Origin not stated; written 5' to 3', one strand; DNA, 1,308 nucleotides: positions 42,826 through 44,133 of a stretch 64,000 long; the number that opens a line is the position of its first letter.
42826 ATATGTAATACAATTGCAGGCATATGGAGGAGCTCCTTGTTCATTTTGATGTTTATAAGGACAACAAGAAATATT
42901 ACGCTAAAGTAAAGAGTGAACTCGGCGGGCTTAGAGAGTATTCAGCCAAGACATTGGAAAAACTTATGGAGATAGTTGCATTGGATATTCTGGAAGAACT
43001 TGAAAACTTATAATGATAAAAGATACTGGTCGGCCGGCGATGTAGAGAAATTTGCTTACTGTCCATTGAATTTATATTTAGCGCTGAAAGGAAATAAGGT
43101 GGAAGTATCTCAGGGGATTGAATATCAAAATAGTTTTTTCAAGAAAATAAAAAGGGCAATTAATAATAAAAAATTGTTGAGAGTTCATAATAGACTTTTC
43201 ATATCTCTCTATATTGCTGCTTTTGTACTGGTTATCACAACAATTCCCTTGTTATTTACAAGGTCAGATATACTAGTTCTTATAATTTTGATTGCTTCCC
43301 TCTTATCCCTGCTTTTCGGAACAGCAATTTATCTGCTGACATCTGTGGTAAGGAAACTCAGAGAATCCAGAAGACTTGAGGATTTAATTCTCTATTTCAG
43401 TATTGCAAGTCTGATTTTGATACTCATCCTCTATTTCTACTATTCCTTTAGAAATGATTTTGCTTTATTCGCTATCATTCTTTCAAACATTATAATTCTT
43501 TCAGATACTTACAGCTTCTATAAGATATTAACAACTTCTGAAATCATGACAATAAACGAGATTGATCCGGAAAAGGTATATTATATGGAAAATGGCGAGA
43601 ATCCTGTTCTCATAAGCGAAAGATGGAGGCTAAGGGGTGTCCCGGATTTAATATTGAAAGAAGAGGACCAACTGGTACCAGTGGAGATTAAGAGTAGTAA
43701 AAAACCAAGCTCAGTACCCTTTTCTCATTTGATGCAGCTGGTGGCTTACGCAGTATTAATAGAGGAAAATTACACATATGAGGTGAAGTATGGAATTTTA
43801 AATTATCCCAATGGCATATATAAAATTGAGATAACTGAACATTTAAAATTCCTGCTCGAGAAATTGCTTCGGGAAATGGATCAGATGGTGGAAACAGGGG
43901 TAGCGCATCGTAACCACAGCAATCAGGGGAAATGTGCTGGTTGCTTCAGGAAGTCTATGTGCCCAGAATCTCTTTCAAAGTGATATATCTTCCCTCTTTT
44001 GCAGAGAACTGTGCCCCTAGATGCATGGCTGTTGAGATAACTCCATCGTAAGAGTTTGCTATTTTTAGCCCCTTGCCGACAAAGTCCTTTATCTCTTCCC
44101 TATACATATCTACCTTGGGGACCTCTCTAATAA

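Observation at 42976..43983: Solo Cas4-family nuclease interrupted by a four-helix transmembrane block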

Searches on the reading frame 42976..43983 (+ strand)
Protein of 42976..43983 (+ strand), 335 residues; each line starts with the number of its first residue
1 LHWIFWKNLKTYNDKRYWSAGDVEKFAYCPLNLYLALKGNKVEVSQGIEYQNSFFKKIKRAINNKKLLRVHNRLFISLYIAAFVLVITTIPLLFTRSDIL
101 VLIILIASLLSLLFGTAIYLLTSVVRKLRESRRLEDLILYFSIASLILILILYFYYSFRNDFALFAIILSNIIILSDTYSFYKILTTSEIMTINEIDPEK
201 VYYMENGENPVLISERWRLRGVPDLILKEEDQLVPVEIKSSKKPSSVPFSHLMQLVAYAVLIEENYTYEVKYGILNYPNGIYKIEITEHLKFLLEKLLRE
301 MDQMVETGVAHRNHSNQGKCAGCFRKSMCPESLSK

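Call 3: search_protein_families(library=pfam, proteins=[window:42976-43983:+], max_evalue=1)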
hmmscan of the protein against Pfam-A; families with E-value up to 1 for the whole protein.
window:42976-43983:+ (335 aa): 4 families
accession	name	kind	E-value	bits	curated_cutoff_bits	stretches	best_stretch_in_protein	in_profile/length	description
PF01930.23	Cas_Cas4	-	4.1e-11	43.7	22.7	1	220-329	53-158/160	Domain of unknown function DUF83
PF12705.13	PDDEXK_1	-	4.6e-09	37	22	1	207-330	120-247/247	PD-(D/E)XK nuclease superfamily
PF07690.21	MFS_1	-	0.043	13.2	33.4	1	58-169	196-303/347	Major Facilitator Superfamily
PF09843.14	DUF2070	-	0.069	11.9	30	1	68-184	66-174/561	Predicted membrane protein (DUF2070)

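Call 4: search_protein_families(library=ncbifam, proteins=[window:42976-43983:+], max_evalue=1)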
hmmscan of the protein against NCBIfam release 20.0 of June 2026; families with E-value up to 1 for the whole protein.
window:42976-43983:+ (335 aa): 6 families
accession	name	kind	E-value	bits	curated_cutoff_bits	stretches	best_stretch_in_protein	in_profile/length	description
TIGR00372.1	cas4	equivalog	1.1e-23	84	65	1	208-330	56-179/180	CRISPR-associated protein Cas4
NF049935.1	cas4g_cas1g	exception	8.8e-10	37.7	560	1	212-329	68-189/546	CRISPR-associated endonuclease Cas4g/Cas1g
TIGR00728.1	OPT_sfam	superfamily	0.027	13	128.35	1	59-116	369-426/659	OPT family oligopeptide transporter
TIGR03491.1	TIGR03491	subfamily_domain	0.13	11.1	97.45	1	234-332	112-207/462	TM0106 family RecB-like putative nuclease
TIGR04154.1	archaeo_STT3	subfamily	0.16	10.2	450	1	72-176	237-340/831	oligosaccharyl transferase, archaeosortase A system-associated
NF040511.1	membrane_GPGG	equivalog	0.21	11.6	33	1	78-107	5-33/47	GPGG-motif small membrane protein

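Call 5: search_solved_structures(query=window:42976-43983:+, max_evalue=10, show_alignments=2)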
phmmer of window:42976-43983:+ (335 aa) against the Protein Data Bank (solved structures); distinct sequences matched with E-value up to 10: 14.
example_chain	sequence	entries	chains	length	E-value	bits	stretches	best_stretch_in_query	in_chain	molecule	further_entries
1m8r_A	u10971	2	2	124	2.4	10.8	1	5-21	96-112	phospholipase A2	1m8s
24rc_A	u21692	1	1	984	3.2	10.4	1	159-216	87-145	Sodium/potassium-transporting ATPase subunit alpha-1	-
9kcg_A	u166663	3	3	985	3.2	10.4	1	159-216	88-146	Sodium/potassium-transporting ATPase subunit alpha-1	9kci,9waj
9kcj_A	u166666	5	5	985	3.2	10.4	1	159-216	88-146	Sodium/potassium-transporting ATPase subunit alpha-1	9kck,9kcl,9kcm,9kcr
9wak_A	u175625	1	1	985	3.2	10.4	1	159-216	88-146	Sodium/potassium-transporting ATPase subunit alpha-1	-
7e1z_A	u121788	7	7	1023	3.4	10.3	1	159-216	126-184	Sodium/potassium-transporting ATPase subunit alpha-1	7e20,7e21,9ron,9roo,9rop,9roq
3n23_A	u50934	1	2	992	3.6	10.2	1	159-216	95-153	Sodium/potassium-transporting ATPase subunit alpha-1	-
3b8e_A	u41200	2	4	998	3.6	10.2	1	159-216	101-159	Sodium/potassium-transporting ATPase subunit alpha-1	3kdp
7d91_A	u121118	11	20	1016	3.7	10.2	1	159-216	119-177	Sodium/potassium-transporting ATPase subunit alpha-1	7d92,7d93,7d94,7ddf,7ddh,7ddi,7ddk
3wgu_A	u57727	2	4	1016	3.7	10.2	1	159-216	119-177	Sodium/potassium-transporting ATPase subunit alpha-1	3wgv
7yzr_A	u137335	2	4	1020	3.7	10.1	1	159-216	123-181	Sodium/potassium-transporting ATPase subunit alpha-1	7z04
8jbk_A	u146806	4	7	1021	3.7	10.1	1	159-216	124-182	Sodium/potassium-transporting ATPase subunit alpha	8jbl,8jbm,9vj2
4hqj_A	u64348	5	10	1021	3.7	10.1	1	159-216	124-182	Sodium/potassium-transporting ATPase subunit alpha-1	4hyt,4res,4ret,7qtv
4xe5_A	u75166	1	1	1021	3.8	10.1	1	159-216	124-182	Sodium/potassium-transporting ATPase subunit alpha-1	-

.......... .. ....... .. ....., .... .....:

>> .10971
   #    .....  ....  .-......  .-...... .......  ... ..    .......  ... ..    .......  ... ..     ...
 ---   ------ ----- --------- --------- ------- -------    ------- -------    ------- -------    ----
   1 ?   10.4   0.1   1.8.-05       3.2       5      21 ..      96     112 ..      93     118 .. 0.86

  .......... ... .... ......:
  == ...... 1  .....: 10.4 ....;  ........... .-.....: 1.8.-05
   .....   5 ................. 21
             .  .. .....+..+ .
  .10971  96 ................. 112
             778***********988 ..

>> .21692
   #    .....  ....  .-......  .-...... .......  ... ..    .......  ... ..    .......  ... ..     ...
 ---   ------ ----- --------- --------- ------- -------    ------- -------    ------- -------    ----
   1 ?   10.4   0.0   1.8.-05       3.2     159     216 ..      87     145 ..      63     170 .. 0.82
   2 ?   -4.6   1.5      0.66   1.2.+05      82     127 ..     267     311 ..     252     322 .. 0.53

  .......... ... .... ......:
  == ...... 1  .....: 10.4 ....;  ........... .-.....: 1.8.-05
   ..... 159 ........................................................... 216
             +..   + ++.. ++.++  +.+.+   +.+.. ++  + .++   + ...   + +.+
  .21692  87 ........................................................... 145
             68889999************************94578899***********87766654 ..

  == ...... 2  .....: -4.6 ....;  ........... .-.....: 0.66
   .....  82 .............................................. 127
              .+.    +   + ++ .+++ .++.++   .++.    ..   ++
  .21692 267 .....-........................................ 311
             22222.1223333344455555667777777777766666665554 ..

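Call 6: find_homologous_proteins(query=window:42976-43983:+, max_evalue=0.001)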
Query window:42976-43983:+ (335 aa): 4 proteins with E <= 0.001 among 6550 candidates.
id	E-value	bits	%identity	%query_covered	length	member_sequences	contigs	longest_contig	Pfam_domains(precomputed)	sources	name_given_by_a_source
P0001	1.2e-207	707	100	98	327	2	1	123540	PF01930.24,PF12705.14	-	-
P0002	6.3e-174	596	81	98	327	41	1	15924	PF01930.24,PF12705.14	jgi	-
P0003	9.5e-122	425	57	98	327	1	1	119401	PF01930.24,PF12705.14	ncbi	-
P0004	5.4e-19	87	36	44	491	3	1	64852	PF01930.24,PF12705.14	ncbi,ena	-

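Call 10: find_encoding_contigs(protein=P0003, flank=8000, max_places=4)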
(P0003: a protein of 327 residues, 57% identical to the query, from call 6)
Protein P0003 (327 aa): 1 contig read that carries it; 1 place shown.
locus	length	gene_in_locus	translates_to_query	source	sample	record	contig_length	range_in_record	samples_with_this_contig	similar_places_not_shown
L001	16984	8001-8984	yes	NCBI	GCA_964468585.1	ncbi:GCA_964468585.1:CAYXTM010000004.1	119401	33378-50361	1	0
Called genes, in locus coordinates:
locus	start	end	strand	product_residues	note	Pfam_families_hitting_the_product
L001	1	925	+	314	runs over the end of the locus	PF01497:Peripla_BP_2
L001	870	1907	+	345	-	PF01032:FecCD, PF00950:ABC-3 (weak)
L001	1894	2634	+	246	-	PF13476:AAA_23 (faint), PF13555:AAA_29 (faint), PF00005:ABC_tran, PF02463:SMC_N (faint), PF13304:AAA_21 (faint)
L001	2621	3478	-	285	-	PF00288:GHMP_kinases_N (weak)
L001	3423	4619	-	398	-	PF02441:Flavoprotein, PF04127:DFP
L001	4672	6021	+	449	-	PF00133:tRNA-synt_1 (faint), PF01406:tRNA-synt_1e, PF09334:tRNA-synt_1g, PF23493:CysS_C (weak)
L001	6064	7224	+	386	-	PF02749:QRPTase_N, PF01729:QRPTase_C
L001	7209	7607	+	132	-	-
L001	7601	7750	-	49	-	PF01020:Ribosomal_L40e (weak)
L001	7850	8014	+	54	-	-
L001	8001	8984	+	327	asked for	PF12705:PDDEXK_1 (weak), PF01930:Cas_Cas4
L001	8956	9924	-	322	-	PF01408:GFO_IDH_MocA, PF02894:GFO_IDH_MocA_C, PF22725:GFO_IDH_MocA_C3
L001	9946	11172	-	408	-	PF00999:Na_H_Exchanger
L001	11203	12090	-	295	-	PF08068:DKCLD, PF01509:TruB_N, PF21238:Pus10_C (weak), PF16198:TruB_C_2, PF01472:PUA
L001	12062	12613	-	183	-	PF13189:Cytidylate_kin2, PF13207:AAA_17, PF13238:AAA_18, PF02224:Cytidylate_kin (weak)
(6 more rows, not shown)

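Call 11: find_encoding_contigs(protein=P0004, flank=8000, max_places=4)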
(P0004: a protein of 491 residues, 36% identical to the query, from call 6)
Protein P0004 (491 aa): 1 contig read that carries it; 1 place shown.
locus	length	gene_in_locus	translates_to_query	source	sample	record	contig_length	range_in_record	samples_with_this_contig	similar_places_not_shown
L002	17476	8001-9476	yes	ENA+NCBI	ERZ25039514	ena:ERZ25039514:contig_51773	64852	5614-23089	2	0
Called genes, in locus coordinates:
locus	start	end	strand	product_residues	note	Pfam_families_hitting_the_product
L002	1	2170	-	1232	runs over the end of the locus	PF13229:Beta_helix, PF05048:NosD, PF13229:Beta_helix, PF00801:PKD (faint), PF18911:PKD_4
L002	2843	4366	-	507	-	PF00221:Lyase_aromatic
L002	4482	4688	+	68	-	-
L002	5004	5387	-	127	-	PF01047:MarR (faint), PF12840:HTH_20 (faint), PF13412:HTH_24 (weak), PF24266:HTH_HVO_0163_N (weak), PF13412:HTH_24 (weak), PF12802:MarR_2 (weak)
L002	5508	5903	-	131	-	-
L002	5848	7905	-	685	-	PF00082:Peptidase_S8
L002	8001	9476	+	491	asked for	PF12705:PDDEXK_1 (weak), PF01930:Cas_Cas4 (weak)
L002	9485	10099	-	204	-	PF00827:Ribosomal_L15e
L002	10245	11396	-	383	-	PF09136:Glucodextran_B (faint), PF19077:Big_13 (faint), PF13750:Big_3_3 (faint), PF17957:Big_7 (faint), PF13620:CarboxypepD_reg, PF13715:CarbopepD_reg_2 (weak)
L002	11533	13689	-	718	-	PF05048:NosD, PF13229:Beta_helix, PF05048:NosD, PF13229:Beta_helix, PF05048:NosD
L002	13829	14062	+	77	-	PF01037:AsnC_trans_reg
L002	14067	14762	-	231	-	PF00535:Glycos_transf_2, PF13641:Glyco_tranf_2_3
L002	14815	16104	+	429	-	PF12837:Fer4_6 (faint), PF12838:Fer4_7 (faint), PF13187:Fer4_9 (faint), PF12801:Fer4_5, PF13237:Fer4_10, PF00037:Fer4 (weak)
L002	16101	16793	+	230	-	-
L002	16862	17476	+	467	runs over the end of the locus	PF02254:TrkA_N, PF02080:TrkA_C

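Call 21: find_encoding_contigs(protein=P0001, flank=10000, max_places=3)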
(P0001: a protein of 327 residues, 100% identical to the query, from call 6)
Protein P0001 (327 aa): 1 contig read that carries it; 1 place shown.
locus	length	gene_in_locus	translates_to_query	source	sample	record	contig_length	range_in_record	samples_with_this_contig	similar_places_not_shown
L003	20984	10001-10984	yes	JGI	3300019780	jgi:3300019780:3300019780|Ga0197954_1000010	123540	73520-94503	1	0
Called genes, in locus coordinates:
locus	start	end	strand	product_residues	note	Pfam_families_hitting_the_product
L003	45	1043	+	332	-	PF00586:AIRS, PF02769:AIRS_C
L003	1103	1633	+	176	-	PF00578:AhpC-TSA, PF08534:Redoxin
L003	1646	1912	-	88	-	PF00708:Acylphosphatase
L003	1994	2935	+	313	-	PF01497:Peripla_BP_2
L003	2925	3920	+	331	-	PF01032:FecCD, PF00950:ABC-3 (weak)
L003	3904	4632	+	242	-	PF02463:SMC_N (faint), PF13476:AAA_23 (weak), PF00005:ABC_tran, PF13304:AAA_21 (weak)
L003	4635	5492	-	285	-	PF00288:GHMP_kinases_N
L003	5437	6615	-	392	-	PF02441:Flavoprotein, PF04127:DFP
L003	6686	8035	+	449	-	PF00133:tRNA-synt_1 (faint), PF01406:tRNA-synt_1e, PF01921:tRNA-synt_1f (faint), PF09334:tRNA-synt_1g, PF23493:CysS_C (faint)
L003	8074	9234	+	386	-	PF02749:QRPTase_N, PF01729:QRPTase_C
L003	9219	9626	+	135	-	-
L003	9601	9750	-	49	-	PF01020:Ribosomal_L40e (weak)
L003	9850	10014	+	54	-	-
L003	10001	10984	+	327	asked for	PF12705:PDDEXK_1, PF01930:Cas_Cas4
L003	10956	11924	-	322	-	PF01408:GFO_IDH_MocA, PF02894:GFO_IDH_MocA_C (weak), PF22725:GFO_IDH_MocA_C3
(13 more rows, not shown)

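Call 22: find_encoding_contigs(protein=P0002, flank=10000, max_places=3)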
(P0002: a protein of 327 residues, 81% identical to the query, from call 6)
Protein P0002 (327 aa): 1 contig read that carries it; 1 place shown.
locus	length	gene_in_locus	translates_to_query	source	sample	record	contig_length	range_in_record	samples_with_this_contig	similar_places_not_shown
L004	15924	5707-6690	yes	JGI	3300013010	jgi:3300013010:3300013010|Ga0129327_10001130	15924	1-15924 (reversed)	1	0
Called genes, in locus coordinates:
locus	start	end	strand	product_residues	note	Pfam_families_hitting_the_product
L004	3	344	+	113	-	?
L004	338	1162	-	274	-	PF00288:GHMP_kinases_N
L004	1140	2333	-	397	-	PF02441:Flavoprotein, PF04127:DFP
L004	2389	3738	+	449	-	PF00133:tRNA-synt_1 (faint), PF01406:tRNA-synt_1e, PF01921:tRNA-synt_1f (faint), PF09334:tRNA-synt_1g, PF23493:CysS_C (weak)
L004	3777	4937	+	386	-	PF02749:QRPTase_N, PF01729:QRPTase_C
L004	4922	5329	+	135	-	-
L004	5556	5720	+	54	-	-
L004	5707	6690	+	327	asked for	PF12705:PDDEXK_1 (weak), PF01930:Cas_Cas4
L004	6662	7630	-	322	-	PF01408:GFO_IDH_MocA, PF22725:GFO_IDH_MocA_C3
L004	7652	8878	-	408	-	PF00999:Na_H_Exchanger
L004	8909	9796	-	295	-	PF08068:DKCLD, PF21238:Pus10_C (faint), PF01509:TruB_N, PF16198:TruB_C_2, PF01472:PUA (weak)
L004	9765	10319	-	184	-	PF00004:AAA (faint), PF02224:Cytidylate_kin (weak), PF13189:Cytidylate_kin2, PF13207:AAA_17, PF13238:AAA_18, PF13521:AAA_28 (weak), PF13671:AAA_33 (weak), PF02224:Cytidylate_kin (weak), +1 more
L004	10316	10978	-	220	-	PF01956:EMC3_TMCO1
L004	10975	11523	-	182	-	PF13207:AAA_17, PF13238:AAA_18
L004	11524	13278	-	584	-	PF10559:Plug_translocon, PF00344:SecY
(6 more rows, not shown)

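Call 23: search_protein_representatives(protein=window:42976-43983:+)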
Query: 335 residues. Proteins with E-value up to 0.001 (for the whole library): 849; up to 1e-10: 261; up to 1e-30: 15. The best 150 are listed.
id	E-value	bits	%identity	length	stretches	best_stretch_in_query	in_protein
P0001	3.9e-208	706.6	100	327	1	9-335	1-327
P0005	3.4e-61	223.9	39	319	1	15-333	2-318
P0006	3.4e-45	171.3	35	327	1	15-333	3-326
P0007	1.5e-41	159.3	35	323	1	17-334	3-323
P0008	6.7e-40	153.9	31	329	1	18-333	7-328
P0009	7.7e-38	147.1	30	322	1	15-333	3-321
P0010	8.1e-36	140.5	32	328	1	16-333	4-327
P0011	8.6e-35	137.1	35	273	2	124-333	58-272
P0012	1.4e-34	136.4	32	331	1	18-333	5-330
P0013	5.5e-34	134.5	28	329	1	19-333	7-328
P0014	7.6e-34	134.0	33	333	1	18-333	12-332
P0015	2.9e-33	132.1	31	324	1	19-333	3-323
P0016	3.8e-33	131.7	34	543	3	152-333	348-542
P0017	1.1e-31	126.9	33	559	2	138-333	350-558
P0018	2.7e-31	125.6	28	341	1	19-333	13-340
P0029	3.2e-29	118.8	36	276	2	125-333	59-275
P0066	1.4e-20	90.4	43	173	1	200-333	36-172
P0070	6.1e-20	88.3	36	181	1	197-333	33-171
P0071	8.0e-20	87.9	36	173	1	167-333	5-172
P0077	2.4e-18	83.1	40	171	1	211-334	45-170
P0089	2.6e-17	79.7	31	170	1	197-333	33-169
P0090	3.4e-17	79.3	37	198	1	210-332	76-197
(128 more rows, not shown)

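Call 30: find_related_loci(query=A1, collection=genome_contigs, flank=6000)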
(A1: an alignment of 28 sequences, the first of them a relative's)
Query A1 (327 aa) in genome_contigs; peptide patterns used: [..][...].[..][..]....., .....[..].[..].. (x = any residue, [..] = any of these).
586 stretches matched a pattern; 476 encode a relative of the query (tblastn E <= 1e-3); the best 80 are kept; 80 distinct loci.
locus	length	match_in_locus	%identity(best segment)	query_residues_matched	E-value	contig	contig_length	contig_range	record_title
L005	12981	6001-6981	81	1-327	8e-178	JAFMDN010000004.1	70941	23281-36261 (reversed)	MAG: Methanobacteriota archaeon isolate CPBay_Spr30G08_8 NODE_90_length_70941_cov_9.308876, whole genome shotgun sequenc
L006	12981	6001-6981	58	1-327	2e-124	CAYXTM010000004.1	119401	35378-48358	MAG TPA_asm: uncultured Thermoplasmatales archaeon isolate SRP041649_co1_38 genome assembly, contig: NODE_12_length_1194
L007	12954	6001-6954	36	7-326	4e-65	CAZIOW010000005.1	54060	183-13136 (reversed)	MAG TPA_asm: uncultured Thermoplasmatales archaeon isolate SRP041649_co1_42 genome assembly, contig: NODE_72_length_5406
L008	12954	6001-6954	38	7-326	2e-61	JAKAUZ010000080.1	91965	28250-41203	MAG: Thermoplasmata archaeon isolate YP3.bin60 NODE_290_length_91965_cov_4.7295, whole genome shotgun sequence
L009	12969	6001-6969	37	2-326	7e-61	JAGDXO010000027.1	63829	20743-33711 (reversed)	MAG: Thermoplasmata archaeon isolate KMA_Bin17 NODE_104_length_63829_cov_58.662119, whole genome shotgun sequence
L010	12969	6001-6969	34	1-325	9e-55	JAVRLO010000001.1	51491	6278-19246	MAG: Thermoplasmatales archaeon I-plasma isolate TVZ.SD19.236 Thermoplasmatota_19_MX11.15_22_51492_43.804226, whole geno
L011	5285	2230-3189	32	11-326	6e-48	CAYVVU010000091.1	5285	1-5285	MAG TPA_asm: uncultured Thermoplasmata archaeon isolate SRP141552_co1_223 genome assembly, contig: NODE_8283_length_5285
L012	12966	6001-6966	33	11-326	7e-48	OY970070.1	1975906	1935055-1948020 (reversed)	MAG: uncultured Thermoplasmata archaeon isolate MFD04408.bin.c.5 genome assembly, chromosome: 1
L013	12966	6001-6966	31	11-326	5e-47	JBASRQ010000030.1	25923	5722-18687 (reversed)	MAG: Thermoplasmata archaeon isolate MFD13565_ilm_asm_bin2 k127_56520, whole genome shotgun sequence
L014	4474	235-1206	31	8-325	3e-46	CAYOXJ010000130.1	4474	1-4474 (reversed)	MAG TPA_asm: uncultured Thermoplasmata archaeon isolate binchicken_co124_173 genome assembly, contig: NODE_22478_length_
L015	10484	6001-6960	34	9-326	3e-46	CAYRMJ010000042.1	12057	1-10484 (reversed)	MAG TPA_asm: uncultured Thermoplasmata archaeon isolate SRP163575_co3_21 genome assembly, contig: NODE_5801_length_12057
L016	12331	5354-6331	32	7-326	4e-46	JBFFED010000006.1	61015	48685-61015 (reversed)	MAG: Thermoplasmata archaeon isolate Mix_mud13.2021.11.63 k141_1143452_length_61015_cov_10.8480, whole genome shotgun se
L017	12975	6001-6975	31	6-323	4e-45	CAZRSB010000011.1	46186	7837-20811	MAG TPA_asm: uncultured Thermoplasmata archaeon isolate binchicken_co32_354 genome assembly, contig: NODE_807_length_461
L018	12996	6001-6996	32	5-326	9e-45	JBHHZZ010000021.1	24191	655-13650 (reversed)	MAG: Thermoplasmata archaeon isolate K_3_bin.4 NODE_502_length_24191_cov_52.162869, whole genome shotgun sequence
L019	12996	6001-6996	31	1-326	5e-45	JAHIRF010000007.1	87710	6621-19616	MAG: Thermoplasmatota archaeon isolate MM_PC_MetaG.mb.116 MM_PC_MetaG.mb.116_k141_1543791, whole genome shotgun sequence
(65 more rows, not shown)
